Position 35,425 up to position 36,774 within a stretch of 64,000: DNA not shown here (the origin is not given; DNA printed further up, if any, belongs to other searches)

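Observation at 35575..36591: Roughly 335-aa Cys-rich C-terminal domain shared by the 775-aa and 2132-aa proteins, with a near-identical DNA patch suggesting gene conversion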

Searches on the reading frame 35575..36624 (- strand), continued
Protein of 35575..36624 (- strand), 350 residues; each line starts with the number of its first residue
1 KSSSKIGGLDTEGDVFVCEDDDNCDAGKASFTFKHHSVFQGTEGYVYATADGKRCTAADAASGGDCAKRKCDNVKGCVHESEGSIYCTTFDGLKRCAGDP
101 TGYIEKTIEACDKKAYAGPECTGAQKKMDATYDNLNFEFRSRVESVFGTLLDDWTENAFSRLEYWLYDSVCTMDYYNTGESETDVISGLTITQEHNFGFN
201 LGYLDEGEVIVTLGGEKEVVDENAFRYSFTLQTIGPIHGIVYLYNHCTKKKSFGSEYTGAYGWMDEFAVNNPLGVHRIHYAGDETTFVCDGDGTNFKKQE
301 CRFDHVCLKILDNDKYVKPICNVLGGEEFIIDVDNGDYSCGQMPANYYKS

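Call 59: find_encoding_contigs(protein=P0020, flank=10000, max_places=2)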
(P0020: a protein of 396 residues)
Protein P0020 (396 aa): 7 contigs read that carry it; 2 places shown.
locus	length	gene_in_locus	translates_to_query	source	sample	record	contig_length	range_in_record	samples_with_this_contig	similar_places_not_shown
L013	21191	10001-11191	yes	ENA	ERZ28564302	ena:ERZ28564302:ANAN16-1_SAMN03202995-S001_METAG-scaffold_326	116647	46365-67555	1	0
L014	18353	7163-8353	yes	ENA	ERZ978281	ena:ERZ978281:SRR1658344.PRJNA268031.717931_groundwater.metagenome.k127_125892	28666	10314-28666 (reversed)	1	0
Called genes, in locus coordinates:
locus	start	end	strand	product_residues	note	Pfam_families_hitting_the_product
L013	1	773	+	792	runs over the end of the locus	PF00092:VWA (faint)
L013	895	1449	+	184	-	-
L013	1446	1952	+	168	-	-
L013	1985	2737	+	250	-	PF24334:DUF7502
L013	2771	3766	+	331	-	-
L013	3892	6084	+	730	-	-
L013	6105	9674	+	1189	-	-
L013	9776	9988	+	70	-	-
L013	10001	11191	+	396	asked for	-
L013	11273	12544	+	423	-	PF01637:ATPase_2 (weak), PF13173:AAA_14, PF13635:DUF4143 (faint)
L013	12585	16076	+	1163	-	-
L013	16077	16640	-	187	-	PF22014:DUF6932, PF01909:NTP_transf_2 (weak), PF18765:Polbeta (weak)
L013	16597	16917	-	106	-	-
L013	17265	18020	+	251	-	-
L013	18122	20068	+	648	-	-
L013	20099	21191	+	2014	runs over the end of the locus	PF25788:Ig_Rha78A_N (faint), PF00041:fn3 (weak), PF09136:Glucodextran_B (faint), PF16656:Pur_ac_phosph_N (weak), PF00041:fn3 (weak), PF17936:Big_6 (faint)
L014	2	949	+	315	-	?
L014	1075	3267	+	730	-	-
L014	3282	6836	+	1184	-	-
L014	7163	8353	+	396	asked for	-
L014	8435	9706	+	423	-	PF01637:ATPase_2 (weak), PF13173:AAA_14, PF13635:DUF4143 (faint)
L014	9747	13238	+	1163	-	-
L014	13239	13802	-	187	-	PF22014:DUF6932, PF01909:NTP_transf_2 (weak), PF18765:Polbeta (weak)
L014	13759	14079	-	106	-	-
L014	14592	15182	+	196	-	-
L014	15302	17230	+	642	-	-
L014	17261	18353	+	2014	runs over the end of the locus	PF25788:Ig_Rha78A_N (faint), PF00041:fn3 (weak), PF09136:Glucodextran_B (faint), PF16656:Pur_ac_phosph_N (weak), PF00041:fn3 (weak), PF17936:Big_6 (faint)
